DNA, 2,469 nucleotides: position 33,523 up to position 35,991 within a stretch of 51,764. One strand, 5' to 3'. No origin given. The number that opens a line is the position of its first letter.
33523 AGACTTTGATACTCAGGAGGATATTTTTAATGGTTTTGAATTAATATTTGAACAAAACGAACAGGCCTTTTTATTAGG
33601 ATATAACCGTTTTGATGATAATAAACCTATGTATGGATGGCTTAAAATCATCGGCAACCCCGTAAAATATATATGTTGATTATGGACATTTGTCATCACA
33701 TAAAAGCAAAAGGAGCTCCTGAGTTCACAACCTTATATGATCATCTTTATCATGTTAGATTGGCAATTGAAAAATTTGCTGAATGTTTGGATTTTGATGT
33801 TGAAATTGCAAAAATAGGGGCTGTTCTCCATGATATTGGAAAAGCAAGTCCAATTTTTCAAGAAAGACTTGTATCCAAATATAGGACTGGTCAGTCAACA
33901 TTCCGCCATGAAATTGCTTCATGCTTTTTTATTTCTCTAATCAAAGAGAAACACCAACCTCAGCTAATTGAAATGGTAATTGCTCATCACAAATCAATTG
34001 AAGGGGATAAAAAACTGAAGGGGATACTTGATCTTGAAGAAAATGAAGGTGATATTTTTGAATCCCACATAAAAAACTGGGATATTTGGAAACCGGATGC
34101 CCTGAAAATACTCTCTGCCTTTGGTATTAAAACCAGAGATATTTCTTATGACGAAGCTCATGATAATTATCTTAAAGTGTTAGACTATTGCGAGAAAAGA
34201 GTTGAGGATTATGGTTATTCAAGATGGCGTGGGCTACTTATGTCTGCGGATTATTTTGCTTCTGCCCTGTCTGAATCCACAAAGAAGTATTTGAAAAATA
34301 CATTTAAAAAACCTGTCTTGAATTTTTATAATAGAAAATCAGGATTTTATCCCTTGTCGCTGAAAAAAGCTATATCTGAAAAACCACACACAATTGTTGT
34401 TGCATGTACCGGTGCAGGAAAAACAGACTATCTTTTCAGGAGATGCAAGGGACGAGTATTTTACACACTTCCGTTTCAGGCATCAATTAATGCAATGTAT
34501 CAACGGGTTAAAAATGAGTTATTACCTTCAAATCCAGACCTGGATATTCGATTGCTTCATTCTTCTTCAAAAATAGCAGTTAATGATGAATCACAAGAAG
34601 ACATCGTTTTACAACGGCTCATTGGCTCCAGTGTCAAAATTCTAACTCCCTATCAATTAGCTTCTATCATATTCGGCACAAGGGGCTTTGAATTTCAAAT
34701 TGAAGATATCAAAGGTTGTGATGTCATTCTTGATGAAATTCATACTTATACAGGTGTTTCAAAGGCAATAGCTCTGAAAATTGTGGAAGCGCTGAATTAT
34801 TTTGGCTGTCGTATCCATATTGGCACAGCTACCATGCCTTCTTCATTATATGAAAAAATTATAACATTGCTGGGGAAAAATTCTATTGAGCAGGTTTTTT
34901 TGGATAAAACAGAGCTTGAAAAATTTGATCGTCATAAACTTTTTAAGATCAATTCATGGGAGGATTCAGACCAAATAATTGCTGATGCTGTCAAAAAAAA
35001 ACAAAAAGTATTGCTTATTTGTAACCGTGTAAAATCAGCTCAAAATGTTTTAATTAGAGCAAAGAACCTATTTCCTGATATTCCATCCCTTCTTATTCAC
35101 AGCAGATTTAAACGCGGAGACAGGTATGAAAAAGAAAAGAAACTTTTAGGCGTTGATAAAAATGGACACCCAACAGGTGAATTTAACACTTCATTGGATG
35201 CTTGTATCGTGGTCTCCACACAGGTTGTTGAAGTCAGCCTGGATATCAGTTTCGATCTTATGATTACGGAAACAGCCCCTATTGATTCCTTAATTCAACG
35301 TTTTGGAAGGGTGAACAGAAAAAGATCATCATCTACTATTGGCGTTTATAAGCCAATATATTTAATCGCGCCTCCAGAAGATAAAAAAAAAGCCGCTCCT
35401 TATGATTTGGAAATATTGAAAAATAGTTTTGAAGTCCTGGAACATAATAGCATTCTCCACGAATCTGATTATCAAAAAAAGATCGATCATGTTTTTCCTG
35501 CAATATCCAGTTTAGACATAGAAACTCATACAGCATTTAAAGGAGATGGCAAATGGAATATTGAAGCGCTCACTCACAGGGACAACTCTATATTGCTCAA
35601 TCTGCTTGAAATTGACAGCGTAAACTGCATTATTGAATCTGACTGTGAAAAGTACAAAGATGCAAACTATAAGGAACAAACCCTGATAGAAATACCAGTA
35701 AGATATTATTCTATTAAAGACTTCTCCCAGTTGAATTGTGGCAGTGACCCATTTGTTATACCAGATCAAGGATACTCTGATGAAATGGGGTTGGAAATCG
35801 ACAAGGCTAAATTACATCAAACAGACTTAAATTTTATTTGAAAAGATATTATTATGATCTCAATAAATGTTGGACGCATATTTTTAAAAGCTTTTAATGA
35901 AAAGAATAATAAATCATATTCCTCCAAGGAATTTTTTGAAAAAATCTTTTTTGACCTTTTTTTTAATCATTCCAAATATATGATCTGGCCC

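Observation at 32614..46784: The entire CRISPR-Cas island is bracketed by ~100-bp direct repeats that duplicate a gene-gene junction and differ mainly by synonymous changes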

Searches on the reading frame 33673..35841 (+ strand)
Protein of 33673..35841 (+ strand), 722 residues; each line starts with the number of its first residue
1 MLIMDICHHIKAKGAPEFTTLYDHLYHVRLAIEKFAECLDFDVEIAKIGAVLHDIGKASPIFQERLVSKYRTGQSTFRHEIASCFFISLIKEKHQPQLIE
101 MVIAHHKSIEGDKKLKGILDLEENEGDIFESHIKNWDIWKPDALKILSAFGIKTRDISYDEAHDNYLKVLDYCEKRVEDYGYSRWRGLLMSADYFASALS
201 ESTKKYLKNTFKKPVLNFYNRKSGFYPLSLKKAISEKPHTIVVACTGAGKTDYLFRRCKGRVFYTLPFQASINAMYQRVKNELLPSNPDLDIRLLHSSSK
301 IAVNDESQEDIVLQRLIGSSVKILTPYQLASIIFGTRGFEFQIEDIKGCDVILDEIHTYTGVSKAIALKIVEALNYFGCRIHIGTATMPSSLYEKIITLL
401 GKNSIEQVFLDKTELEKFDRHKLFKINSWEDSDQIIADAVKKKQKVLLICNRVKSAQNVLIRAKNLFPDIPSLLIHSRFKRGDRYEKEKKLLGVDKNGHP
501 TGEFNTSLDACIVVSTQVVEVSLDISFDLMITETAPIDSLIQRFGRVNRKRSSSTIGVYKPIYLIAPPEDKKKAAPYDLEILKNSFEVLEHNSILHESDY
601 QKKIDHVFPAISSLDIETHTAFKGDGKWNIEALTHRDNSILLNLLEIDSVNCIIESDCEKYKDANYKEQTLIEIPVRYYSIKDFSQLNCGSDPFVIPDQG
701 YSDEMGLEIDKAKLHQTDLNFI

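Call 7: search_protein_families(library=pfam, proteins=[window:33673-35841:+], max_evalue=0.01)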
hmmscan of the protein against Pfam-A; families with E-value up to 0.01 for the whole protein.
window:33673-35841:+ (722 aa): 5 families
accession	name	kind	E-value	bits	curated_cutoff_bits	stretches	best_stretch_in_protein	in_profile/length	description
PF22590.2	Cas3-like_C_2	-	3.4e-32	111.3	27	1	443-551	2-105/106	CRISPR-associated nuclease/helicase Cas3, C-terminal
PF00270.35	DEAD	-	1.2e-08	35.3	26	1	233-392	10-164/167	DEAD/DEAH box helicase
PF01966.28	HD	-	3.4e-08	34.2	22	1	22-112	2-92/116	HD domain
PF18019.7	Cas3_HD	-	5.3e-07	30.3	23.1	1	48-145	59-161/207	Cas3, HD domain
PF00271.37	Helicase_C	-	1.7e-06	28.7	23.5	1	436-550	10-109/110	Helicase conserved C-terminal domain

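Call 8: search_protein_families(library=ncbifam, proteins=[window:33673-35841:+], max_evalue=0.01)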
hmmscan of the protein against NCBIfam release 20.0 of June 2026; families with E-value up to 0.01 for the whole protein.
window:33673-35841:+ (722 aa): 7 families
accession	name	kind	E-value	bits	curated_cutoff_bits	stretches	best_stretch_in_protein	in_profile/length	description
TIGR01587.1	cas3_core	equivalog_domain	1.2e-58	198.9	102.45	1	240-590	2-356/358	CRISPR-associated helicase Cas3'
TIGR02621.3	cas3_GSU0051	exception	1.2e-38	133.6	400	2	349-592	169-408/854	type I-G CRISPR-associated helicase/endonuclease Cas3g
NF007248.0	PRK09694.1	equivalog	6.4e-29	100.5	569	1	434-571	551-684/878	CRISPR-associated helicase/endonuclease Cas3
TIGR01596.1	cas3_HD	equivalog_domain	1.5e-18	67.5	43.45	1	21-198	1-178/178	CRISPR-associated endonuclease Cas3''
TIGR02562.1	cas3_yersinia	equivalog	1.3e-13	49.7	565.95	2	45-115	115-187/1110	type I-F CRISPR-associated helicase Cas3f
TIGR00277.1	HDIG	domain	7.2e-07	29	27.6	1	21-59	5-43/84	HDIG domain-containing metalloprotein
TIGR03158.1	cas3_cyano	exception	0.0012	18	69.1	0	506-547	315-356/357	type I-D CRISPR-associated helicase Cas3'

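Call 64: search_protein_families(library=padloc, proteins=[window:33673-35841:+], max_evalue=0.001)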
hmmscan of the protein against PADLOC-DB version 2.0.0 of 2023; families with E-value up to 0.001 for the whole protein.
window:33673-35841:+ (722 aa): 36 families (the best 25 are shown)
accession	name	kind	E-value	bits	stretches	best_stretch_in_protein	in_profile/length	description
PDLC02079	Cas3b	-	1.1e-300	996.9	1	8-713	3-689/691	-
PDLC01761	Cas3b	-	2.8e-115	384.6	1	9-713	3-700/705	-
PDLC01757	Cas3b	-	1.1e-90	303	1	12-659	6-599/676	-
PDLC01762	Cas3b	-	2.8e-85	285.3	1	46-713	48-687/692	-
PDLC01710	Cas3a1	-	1.1e-69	233.7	1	241-605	233-599/745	Cas3_1_CAS-I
PDLC02081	Cas3b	-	3.2e-64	215.7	1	43-611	40-579/705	-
PDLC01252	Cas3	-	5.8e-61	204.7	1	240-590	2-322/324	CAS-I; effector_G3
PDLC00938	Cas3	-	3.3e-59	198.9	1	240-590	2-356/358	CRISPR-associated helicase Cas3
PDLC02080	Cas3b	-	6.3e-55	184.9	1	44-704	59-703/709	-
PDLC01767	Cas3e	-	6.6e-54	181.5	2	351-609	330-568/680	-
PDLC01760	Cas3b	-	8e-43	144.9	1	24-597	17-598/734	-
PDLC01759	Cas3b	-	8.8e-41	138.4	1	17-617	7-596/711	-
PDLC01770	Cas3g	-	1.6e-39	134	2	430-591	238-376/733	-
PDLC01765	Cas3c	-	2.9e-38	130.2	1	4-707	11-599/612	-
PDLC02082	Cas3b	-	5.3e-34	115.7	2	255-613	274-612/734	-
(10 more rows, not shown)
